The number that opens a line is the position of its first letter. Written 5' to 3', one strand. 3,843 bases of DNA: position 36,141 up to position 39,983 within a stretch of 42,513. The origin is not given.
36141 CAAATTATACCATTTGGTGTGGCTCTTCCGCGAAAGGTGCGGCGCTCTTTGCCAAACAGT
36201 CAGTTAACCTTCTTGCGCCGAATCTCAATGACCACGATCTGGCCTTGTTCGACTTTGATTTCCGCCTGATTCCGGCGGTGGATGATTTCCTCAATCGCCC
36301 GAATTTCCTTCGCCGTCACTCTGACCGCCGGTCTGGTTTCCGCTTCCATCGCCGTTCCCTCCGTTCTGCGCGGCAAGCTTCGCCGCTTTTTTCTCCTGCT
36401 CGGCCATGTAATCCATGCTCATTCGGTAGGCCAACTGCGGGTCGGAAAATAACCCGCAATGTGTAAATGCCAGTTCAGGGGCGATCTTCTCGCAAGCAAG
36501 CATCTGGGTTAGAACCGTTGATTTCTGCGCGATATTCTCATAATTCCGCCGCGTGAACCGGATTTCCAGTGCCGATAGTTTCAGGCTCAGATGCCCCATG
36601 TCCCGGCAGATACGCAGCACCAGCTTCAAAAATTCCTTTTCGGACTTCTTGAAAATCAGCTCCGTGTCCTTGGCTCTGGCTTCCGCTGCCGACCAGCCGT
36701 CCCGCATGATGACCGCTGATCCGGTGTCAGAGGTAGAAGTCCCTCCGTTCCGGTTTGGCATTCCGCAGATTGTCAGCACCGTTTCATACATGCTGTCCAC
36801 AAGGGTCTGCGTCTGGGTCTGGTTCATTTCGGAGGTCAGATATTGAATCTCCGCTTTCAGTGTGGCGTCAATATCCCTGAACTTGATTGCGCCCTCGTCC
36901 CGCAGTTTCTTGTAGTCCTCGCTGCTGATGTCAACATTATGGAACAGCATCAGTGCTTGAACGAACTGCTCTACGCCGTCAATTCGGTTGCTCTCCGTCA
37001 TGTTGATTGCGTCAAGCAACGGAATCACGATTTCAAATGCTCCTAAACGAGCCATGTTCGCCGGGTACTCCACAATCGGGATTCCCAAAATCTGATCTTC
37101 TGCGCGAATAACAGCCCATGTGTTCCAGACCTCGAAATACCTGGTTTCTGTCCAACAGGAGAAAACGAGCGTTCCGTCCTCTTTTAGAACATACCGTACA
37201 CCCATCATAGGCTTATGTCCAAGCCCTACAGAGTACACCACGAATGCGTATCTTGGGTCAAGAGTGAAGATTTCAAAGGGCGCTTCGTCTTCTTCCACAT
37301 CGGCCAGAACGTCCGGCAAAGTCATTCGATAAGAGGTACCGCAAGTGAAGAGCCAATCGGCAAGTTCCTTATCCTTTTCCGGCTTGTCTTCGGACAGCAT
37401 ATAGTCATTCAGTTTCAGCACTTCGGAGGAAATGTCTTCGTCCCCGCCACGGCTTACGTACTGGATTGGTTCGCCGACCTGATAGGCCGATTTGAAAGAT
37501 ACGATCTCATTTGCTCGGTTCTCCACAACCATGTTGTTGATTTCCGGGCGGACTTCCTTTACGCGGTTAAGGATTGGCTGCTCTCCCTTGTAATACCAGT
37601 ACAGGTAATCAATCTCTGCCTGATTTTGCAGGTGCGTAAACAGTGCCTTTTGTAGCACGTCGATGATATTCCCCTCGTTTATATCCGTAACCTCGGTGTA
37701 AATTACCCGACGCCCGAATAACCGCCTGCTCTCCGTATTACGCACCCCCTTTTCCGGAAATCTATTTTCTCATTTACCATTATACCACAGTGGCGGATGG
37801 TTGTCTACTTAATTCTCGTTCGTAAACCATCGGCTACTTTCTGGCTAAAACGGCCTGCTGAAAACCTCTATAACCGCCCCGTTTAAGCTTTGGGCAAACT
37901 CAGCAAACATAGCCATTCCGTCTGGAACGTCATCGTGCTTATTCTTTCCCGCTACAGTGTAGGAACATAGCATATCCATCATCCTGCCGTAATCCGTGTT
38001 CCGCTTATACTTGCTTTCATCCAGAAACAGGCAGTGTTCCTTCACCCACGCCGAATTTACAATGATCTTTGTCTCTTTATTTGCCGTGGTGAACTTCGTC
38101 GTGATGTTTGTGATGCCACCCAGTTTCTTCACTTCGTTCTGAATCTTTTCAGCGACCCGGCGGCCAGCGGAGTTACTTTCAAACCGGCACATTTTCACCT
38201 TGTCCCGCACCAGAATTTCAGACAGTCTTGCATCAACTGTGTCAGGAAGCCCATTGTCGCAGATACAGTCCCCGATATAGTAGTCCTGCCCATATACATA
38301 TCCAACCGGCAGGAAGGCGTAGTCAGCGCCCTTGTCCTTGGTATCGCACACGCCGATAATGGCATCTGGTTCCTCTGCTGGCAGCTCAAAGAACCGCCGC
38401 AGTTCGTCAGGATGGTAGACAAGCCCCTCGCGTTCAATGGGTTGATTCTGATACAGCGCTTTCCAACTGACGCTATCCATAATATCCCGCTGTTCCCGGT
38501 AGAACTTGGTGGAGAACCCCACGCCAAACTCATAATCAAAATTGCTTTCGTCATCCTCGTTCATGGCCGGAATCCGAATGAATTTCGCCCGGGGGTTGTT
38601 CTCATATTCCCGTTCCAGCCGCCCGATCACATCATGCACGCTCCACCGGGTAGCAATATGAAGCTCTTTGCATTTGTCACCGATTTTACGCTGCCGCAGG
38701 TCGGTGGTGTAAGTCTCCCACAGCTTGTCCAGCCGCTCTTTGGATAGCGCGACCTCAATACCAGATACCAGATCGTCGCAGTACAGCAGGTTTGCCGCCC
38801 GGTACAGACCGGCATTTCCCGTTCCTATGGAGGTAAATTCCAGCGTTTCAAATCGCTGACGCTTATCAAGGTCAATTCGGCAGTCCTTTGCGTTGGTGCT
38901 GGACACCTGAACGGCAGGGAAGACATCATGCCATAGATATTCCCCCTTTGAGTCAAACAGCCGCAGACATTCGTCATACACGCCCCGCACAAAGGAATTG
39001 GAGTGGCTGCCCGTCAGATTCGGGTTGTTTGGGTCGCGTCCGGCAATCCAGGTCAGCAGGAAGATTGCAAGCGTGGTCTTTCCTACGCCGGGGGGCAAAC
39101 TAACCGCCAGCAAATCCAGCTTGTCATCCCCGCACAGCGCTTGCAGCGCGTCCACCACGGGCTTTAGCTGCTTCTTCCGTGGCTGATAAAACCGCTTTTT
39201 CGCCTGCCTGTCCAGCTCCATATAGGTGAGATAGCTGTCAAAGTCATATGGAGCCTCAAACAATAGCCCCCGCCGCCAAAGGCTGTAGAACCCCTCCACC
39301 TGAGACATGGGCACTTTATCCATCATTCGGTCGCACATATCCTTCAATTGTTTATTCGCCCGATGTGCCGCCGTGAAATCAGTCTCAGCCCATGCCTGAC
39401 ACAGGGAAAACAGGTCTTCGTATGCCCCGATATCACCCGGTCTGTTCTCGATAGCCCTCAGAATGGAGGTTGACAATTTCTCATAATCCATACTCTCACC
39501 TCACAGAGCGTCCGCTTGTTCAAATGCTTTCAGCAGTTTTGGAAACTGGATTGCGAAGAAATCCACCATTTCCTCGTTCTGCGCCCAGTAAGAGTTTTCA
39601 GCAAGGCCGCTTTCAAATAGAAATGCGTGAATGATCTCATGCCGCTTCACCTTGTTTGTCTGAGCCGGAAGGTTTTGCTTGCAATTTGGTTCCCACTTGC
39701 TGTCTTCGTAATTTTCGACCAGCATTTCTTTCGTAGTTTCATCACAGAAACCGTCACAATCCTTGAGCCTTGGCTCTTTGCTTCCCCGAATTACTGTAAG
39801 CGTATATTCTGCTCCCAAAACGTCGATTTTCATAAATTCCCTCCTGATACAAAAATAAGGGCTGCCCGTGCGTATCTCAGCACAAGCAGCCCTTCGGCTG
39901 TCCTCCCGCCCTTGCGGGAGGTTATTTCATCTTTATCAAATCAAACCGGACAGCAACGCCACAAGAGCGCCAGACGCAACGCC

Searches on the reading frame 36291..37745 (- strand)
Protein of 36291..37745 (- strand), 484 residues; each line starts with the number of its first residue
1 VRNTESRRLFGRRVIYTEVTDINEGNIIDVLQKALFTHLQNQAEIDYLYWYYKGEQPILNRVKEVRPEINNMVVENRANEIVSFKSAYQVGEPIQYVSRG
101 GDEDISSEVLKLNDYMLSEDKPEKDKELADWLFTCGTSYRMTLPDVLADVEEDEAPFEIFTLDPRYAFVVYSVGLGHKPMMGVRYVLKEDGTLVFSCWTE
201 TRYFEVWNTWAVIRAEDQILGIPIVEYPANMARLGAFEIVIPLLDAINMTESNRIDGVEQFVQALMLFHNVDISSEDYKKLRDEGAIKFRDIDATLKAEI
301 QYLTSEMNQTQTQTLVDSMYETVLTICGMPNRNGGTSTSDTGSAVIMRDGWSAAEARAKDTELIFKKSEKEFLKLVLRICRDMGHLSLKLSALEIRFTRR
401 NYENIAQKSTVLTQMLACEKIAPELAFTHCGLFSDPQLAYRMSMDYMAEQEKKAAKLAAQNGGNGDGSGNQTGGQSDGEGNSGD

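Call 14: search_protein_families(library=pfam, max_evalue=0.01, proteins=[window:36291-37745:-])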
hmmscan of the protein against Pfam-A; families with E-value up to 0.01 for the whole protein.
window:36291-37745:- (484 aa): 1 family
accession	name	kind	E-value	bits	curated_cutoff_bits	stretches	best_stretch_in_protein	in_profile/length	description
PF05133.19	SPP1_portal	-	4.1e-76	257.1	25.5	1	36-456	6-415/416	Phage portal protein, SPP1 Gp6-like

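Call 20: find_related_loci(query=window:36291-37745:-, collection=viral_contigs, flank=10000)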
Query window:36291-37745:- (484 aa) in viral_contigs; peptide patterns used: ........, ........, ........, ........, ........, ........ (x = any residue, [..] = any of these).
220 stretches matched a pattern; 215 encode a relative of the query (tblastn E <= 1e-3); the best 80 are kept; 80 distinct loci.
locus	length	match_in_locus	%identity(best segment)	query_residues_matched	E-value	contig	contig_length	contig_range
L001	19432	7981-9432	100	1-484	0e+0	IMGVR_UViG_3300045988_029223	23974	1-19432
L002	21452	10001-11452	100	1-484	0e+0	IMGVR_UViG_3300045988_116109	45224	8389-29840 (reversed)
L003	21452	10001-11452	100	1-484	0e+0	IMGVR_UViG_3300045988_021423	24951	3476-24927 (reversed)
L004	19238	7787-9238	99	1-484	0e+0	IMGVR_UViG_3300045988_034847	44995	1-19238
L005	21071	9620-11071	99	1-484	0e+0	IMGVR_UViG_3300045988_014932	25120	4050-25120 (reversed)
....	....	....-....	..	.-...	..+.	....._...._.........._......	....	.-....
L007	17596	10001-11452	99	1-484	0e+0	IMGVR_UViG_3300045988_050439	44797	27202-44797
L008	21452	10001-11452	99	1-484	0e+0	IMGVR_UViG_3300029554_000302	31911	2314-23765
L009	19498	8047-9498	99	1-484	0e+0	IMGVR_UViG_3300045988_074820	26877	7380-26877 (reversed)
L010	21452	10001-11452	99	1-484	0e+0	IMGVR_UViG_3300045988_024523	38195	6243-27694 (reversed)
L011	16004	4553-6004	99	1-484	0e+0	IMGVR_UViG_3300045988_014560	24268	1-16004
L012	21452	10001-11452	99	1-484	0e+0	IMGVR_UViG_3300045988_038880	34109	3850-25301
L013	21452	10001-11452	99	1-484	0e+0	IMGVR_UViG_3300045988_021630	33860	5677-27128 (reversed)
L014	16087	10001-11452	99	1-484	0e+0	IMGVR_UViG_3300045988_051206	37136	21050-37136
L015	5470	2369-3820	99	1-484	0e+0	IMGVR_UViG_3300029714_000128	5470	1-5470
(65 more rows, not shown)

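Call 36: find_related_loci(query=window:36291-37745:-, collection=genome_contigs, flank=10000)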
Query window:36291-37745:- (484 aa) in genome_contigs; peptide patterns used: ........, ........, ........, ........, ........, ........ (x = any residue, [..] = any of these).
71 stretches matched a pattern; 6 encode a relative of the query (tblastn E <= 1e-3); 6 distinct loci.
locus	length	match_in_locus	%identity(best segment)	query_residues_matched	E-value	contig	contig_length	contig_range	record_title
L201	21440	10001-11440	76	4-483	0e+0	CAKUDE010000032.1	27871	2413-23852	MAG: uncultured Oscillospiraceae bacterium isolate REFINED_METABAT215_TOP10_CONTIGS_1500_ASSEMBLY_K77_MERGED__Hadza_MoBi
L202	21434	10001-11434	76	6-477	0e+0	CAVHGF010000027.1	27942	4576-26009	Treponemataceae bacterium isolate H07636-L1_cleanbin_000017 genome assembly, contig: Spades_H07636-L1_contig_806, whole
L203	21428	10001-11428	76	6-477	0e+0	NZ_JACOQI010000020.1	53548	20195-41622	Dysosmobacter segnis strain BX15 BX-15_ctg0020, whole genome shotgun sequence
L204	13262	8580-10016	74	6-476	0e+0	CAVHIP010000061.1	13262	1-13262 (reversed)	Oscillospiraceae bacterium isolate H07617-L1_cleanbin_000004 genome assembly, contig: Spades_H07617-L1_contig_3241, whol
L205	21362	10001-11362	74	7-460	0e+0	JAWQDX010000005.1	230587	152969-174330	Oscillospiraceae bacterium CM18GR_63 LM_D1-8-GR-6-3_NODE_5, whole genome shotgun sequence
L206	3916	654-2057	69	10-477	0e+0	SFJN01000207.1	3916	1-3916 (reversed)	MAG: Bacteroidales bacterium isolate W1P33.019 Contig8902, whole genome shotgun sequence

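Call 47: find_related_loci(query=L201:10001-11440:+, collection=viral_contigs, flank=7000)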
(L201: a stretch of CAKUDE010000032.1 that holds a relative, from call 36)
Query L201:10001-11440:+ (480 aa) in viral_contigs; peptide patterns used: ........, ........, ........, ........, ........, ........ (x = any residue, [..] = any of these).
600 stretches matched a pattern (row limit reached: there are more); 597 encode a relative of the query (tblastn E <= 1e-3); the best 80 are kept; 80 distinct loci.
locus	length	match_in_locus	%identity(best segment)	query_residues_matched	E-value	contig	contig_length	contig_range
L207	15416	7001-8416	78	2-473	0e+0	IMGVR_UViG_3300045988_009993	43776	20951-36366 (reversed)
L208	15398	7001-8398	78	1-474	0e+0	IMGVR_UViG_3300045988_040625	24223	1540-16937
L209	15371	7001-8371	81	2-458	0e+0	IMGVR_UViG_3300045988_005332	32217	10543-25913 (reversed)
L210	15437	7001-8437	76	1-471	0e+0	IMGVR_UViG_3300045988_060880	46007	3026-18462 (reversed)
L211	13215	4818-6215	78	1-474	0e+0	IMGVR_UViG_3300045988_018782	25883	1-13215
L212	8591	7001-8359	80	1-453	0e+0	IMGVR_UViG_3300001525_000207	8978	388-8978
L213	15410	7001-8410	77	1-470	0e+0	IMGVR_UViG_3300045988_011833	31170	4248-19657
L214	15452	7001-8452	76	1-471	0e+0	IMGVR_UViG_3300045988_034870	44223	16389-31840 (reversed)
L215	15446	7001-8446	75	1-471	0e+0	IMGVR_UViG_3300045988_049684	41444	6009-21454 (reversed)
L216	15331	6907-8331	76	1-480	0e+0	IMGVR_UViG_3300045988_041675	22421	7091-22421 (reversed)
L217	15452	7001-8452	76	1-471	0e+0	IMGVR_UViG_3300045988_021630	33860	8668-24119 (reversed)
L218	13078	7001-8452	76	1-471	0e+0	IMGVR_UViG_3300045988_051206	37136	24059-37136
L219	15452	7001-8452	76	1-471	0e+0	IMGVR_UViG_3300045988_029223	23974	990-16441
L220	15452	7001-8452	76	1-471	0e+0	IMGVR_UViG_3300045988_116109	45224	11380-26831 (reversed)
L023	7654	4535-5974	76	1-480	0e+0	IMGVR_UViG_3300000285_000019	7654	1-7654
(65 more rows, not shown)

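Call 61: find_homologous_proteins(query=window:36291-37745:-, max_evalue=1e-30)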
Query window:36291-37745:- (484 aa): 7998 proteins with E <= 1e-30 among 8000 candidates; the best 120 are listed.
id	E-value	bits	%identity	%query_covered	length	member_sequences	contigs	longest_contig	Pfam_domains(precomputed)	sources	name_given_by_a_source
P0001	0.0e+0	1076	98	100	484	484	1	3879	PF05133.20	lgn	-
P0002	0.0e+0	1066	96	100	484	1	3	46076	PF05133.20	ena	-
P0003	0.0e+0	1053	95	100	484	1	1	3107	PF05133.20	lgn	-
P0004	0.0e+0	1053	95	100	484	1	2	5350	PF05133.20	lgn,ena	-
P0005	0.0e+0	1050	95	100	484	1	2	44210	PF05133.20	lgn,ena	-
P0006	0.0e+0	1050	95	100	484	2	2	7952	PF05133.20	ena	-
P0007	0.0e+0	1049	95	100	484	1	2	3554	PF05133.20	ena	-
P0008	0.0e+0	1048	95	100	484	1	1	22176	PF05133.20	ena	-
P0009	0.0e+0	1040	94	100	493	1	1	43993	PF05133.20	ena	-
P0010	0.0e+0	1028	93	100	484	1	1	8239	PF05133.20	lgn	-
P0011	1.3e-295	998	91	99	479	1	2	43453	PF05133.20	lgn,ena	-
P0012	1.6e-294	995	89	100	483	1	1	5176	PF05133.20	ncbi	-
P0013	1.2e-290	982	88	100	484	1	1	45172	PF05133.20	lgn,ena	-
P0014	3.8e-289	977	90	94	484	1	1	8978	PF05133.20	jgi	-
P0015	4.0e-289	977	88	100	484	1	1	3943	PF05133.20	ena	-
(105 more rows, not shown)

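Call 93: search_dna_similar(query=window:36291-37745:-, collection=phages, mode=protein, max_rows=25)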
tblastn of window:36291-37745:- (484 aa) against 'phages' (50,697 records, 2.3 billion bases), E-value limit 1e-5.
Records with a match: 305; places in all: 305; records where one place covers at least 80% of the query: 39.
Best place of each record, by identity: 60-80% 1; <60% 304.
By first word of the organism name: Streptococcus 109; Staphylococcus 81; Clostridium 33; Bacillus 14; Lactobacillus 11; Bacteriophage 9; Enterococcus 9; Lactococcus 9; Oenococcus 8; Brochothrix 6; and 9 more.
By host as written in the record: Clostridium sporogenes ATCC-15579 30; - 29; Staphylococcus aureus 22; Staphylococcus pseudintermedius 15; Brochothrix thermosphacta 5; Staphylococcus pseudintermedius E140 5; Lactobacillus plantarum 4; Enterococcus_D gallinarum DO103 3; and 150 more.
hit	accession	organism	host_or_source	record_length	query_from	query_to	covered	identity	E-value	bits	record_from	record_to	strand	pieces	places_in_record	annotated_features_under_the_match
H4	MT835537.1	Bacteriophage sp.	human fecal samples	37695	9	446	90%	72.8%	0e+0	685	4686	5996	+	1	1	record has no annotation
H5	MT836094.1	Bacteriophage sp.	human fecal samples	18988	9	447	91%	44.0%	8e-115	377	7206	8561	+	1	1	record has no annotation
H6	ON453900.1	Clostridium phage Maintenon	[Clostridium] innocuum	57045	9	447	91%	42.5%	5e-102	340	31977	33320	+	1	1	portal protein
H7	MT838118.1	Bacteriophage sp.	human fecal samples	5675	7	447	91%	39.0%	1e-89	305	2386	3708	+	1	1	record has no annotation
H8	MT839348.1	Bacteriophage sp.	human fecal samples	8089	9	447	91%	39.0%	9e-93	313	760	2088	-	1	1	record has no annotation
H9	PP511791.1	Dulem virus 39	Propithecus coquereli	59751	10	446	90%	38.1%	4e-78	271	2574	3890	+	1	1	portal protein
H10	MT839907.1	Bacteriophage sp.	human fecal samples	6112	9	416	84%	31.7%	4e-46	177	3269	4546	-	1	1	record has no annotation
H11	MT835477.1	Bacteriophage sp.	human fecal samples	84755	8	416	85%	29.5%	2e-45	176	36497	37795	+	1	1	record has no annotation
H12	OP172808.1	Eggerthella phage EL753P1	Eggerthella lenta DA753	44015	8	432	88%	27.8%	4e-34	142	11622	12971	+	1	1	hypothetical protein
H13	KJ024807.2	Bacillus phage vB_BtS_BMBtp3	Bacillus thuringiensis serovar ...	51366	49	437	80%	23.9%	2e-10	70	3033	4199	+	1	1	hypothetical protein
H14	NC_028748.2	Bacillus phage vB_BtS_BMBtp3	Bacillus thuringiensis serovar ...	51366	49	437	80%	23.9%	2e-10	70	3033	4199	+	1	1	portal protein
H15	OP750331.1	Brochothrix phage BtpYZU01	Brochothrix thermosphacta Bt-YZU01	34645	29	415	80%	24.0%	8e-15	84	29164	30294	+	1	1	portal protein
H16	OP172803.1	Enterococcus phage EG103P3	Enterococcus_D gallinarum DO103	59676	39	437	82%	23.2%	3e-14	82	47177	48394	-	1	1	portal protein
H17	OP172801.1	Enterococcus phage EG103P1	Enterococcus_D gallinarum DO103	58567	39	437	82%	23.2%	3e-14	82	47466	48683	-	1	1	portal protein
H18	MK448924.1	Streptococcus phage Javan384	Streptococcus parauberis KCTC_11537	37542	52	437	80%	23.8%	3e-14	82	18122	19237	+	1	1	portal protein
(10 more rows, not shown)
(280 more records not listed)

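Call 94: get_annotated_region(hit=H5, flank=7000)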
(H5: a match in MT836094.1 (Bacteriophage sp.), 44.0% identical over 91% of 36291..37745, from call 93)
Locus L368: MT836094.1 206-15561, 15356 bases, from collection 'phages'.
description: UNVERIFIED: Bacteriophage sp. clone scaffold_1394 genomic sequence.
organism: Bacteriophage sp. (NCBI taxid 38018)
taxonomy: Viruses
host: -; source: human fecal samples; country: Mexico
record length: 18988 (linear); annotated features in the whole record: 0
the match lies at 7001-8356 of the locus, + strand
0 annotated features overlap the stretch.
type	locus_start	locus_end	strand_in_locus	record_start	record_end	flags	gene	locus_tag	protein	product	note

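Call 95: get_annotated_region(hit=H6, flank=7000)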
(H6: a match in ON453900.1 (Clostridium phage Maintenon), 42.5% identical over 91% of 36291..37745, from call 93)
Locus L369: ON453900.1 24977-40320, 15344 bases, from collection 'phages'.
description: Clostridium phage Maintenon, complete genome.
organism: Clostridium phage Maintenon (NCBI taxid 2951972)
taxonomy: Viruses
host: [Clostridium] innocuum; source: feces; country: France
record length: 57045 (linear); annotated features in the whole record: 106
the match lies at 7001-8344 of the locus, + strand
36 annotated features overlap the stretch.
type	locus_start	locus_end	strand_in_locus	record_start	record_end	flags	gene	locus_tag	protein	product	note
CDS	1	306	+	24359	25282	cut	-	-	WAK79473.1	primase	rasttk_feature_creation_tool=/opt/patric-common/ runtime/bin/phanotate version 1.5.0; HHpred against PHROGS v3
CDS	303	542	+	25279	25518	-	-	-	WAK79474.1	hypothetical protein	rasttk_feature_creation_tool=/opt/patric-common/ runtime/bin/phanotate version 1.5.0; ...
CDS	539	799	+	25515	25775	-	-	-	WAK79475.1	hypothetical protein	rasttk_feature_creation_tool=/opt/patric-common/ runtime/bin/phanotate version 1.5.0; ...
CDS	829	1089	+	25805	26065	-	-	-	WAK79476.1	hypothetical protein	rasttk_feature_creation_tool=/opt/patric-common/ runtime/bin/phanotate version 1.5.0; ...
CDS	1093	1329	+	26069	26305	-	-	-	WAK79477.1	hypothetical protein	rasttk_feature_creation_tool=/opt/patric-common/ runtime/bin/phanotate version 1.5.0; ...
CDS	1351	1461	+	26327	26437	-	-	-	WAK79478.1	hypothetical protein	rasttk_feature_creation_tool=/opt/patric-common/ runtime/bin/phanotate version 1.5.0; ...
CDS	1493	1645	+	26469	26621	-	-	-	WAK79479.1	hypothetical protein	rasttk_feature_creation_tool=/opt/patric-common/ runtime/bin/phanotate version 1.5.0; ...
CDS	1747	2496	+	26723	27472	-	-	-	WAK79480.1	terminase small subunit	rasttk_feature_creation_tool=/opt/patric-common/ runtime/bin/phanotate version 1.5.0; HHpred against PHROGS v3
CDS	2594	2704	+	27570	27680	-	-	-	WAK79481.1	hypothetical protein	rasttk_feature_creation_tool=/opt/patric-common/ runtime/bin/phanotate version 1.5.0; ...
CDS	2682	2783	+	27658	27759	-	-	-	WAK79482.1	hypothetical protein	rasttk_feature_creation_tool=/opt/patric-common/ runtime/bin/phanotate version 1.5.0; ...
CDS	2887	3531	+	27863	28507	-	-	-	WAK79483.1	hypothetical protein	rasttk_feature_creation_tool=/opt/patric-common/ runtime/bin/phanotate version 1.5.0; ...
CDS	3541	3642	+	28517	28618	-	-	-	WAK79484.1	hypothetical protein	rasttk_feature_creation_tool=/opt/patric-common/ runtime/bin/phanotate version 1.5.0; ...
CDS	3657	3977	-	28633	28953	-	-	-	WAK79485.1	hypothetical protein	rasttk_feature_creation_tool=/opt/patric-common/ runtime/bin/phanotate version 1.5.0; ...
CDS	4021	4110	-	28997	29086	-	-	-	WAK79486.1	hypothetical protein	rasttk_feature_creation_tool=/opt/patric-common/ runtime/bin/phanotate version 1.5.0; ...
tRNA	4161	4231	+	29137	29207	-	-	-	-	tRNA-Trp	rasttk_feature_creation_tool=tRNAscan-SE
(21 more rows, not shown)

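Call 96: get_annotated_region(hit=H4, flank=7000)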
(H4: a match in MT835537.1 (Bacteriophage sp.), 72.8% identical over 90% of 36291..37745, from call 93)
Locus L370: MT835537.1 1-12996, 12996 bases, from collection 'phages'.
description: UNVERIFIED: Bacteriophage sp. clone scaffold_122 genomic sequence.
organism: Bacteriophage sp. (NCBI taxid 38018)
taxonomy: Viruses
host: -; source: human fecal samples; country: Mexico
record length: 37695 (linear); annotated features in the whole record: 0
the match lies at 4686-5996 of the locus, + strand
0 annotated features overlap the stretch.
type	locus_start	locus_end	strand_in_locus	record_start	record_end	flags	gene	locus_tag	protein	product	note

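Call 97: get_annotated_region(hit=H9, flank=7000)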
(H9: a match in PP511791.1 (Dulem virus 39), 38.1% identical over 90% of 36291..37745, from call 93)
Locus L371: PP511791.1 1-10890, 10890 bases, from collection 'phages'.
description: Dulem virus 39 isolate Duke_28FS_1, complete genome.
organism: Dulem virus 39 (NCBI taxid 3145757)
taxonomy: Viruses; Duplodnaviria; Heunggongvirae; Uroviricota; Caudoviricetes
host: Propithecus coquereli; source: feces; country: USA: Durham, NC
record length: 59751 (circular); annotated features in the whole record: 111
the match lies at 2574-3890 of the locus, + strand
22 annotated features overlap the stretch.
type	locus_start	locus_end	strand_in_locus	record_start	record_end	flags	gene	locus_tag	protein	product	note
CDS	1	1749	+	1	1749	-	-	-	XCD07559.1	terminase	-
CDS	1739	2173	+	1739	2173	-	-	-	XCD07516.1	hypothetical protein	-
CDS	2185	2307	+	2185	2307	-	-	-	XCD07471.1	hypothetical protein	-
CDS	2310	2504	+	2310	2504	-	-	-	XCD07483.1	hypothetical protein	-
CDS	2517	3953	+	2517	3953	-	-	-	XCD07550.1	portal protein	-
CDS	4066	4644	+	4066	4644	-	-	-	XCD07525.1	hypothetical protein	-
CDS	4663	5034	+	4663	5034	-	-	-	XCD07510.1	hypothetical protein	-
CDS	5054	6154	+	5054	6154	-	-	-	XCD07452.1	capsid protein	-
CDS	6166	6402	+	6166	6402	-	-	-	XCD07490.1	hypothetical protein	-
CDS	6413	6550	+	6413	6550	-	-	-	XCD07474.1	hypothetical protein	-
CDS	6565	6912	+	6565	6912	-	-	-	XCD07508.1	hypothetical protein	-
CDS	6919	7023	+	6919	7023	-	-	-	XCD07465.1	hypothetical protein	-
CDS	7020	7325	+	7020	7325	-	-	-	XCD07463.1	holin protein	-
CDS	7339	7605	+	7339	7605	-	-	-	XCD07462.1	holin protein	-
CDS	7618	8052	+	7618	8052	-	-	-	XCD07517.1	hypothetical protein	-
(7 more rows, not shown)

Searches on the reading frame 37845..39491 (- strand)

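Call 14: search_protein_families(library=pfam, max_evalue=0.01, proteins=[window:37845-39491:-])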
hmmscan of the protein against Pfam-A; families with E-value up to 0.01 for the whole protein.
window:37845-39491:- (548 aa): 1 family
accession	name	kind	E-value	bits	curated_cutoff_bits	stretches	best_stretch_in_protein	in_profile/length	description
PF22530.2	Terminase-T7_RNaseH-like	-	0.0016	19.1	27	1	383-478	2-97/108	Terminase Bacteriophage T7, Ribonuclease H-like domain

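Call 81: search_protein_families(library=phrogs, max_evalue=0.00001, proteins=[window:37845-39491:-])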
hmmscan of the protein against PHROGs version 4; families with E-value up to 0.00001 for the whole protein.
window:37845-39491:- (548 aa): 4 families
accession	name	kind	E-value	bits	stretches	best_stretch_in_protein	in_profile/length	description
phrog_38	-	head and packaging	1.8e-60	206.5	1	69-541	266-711/760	terminase large subunit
phrog_30251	-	head and packaging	2.1e-35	123.2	1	99-522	30-449/799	terminase large subunit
phrog_4758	-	head and packaging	4.3e-19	69.8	1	84-315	20-241/243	terminase large subunit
phrog_5573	-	head and packaging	2.9e-08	34.5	1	297-536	7-237/250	terminase large subunit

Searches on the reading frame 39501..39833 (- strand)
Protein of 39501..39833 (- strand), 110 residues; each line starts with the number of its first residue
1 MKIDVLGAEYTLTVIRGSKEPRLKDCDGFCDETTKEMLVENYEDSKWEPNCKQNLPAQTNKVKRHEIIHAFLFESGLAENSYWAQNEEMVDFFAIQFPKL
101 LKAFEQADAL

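Call 14: search_protein_families(library=pfam, max_evalue=0.01, proteins=[window:39501-39833:-])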
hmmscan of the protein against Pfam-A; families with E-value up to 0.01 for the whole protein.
window:39501-39833:- (110 aa): 0 families

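Call 15: search_protein_families(library=phrogs, max_evalue=0.001, proteins=[window:39501-39833:-])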
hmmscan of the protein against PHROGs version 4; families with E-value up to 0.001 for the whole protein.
window:39501-39833:- (110 aa): 1 family
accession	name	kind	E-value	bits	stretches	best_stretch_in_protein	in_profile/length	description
phrog_1233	-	unknown function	6e-21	75.9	1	1-107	10-107/306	-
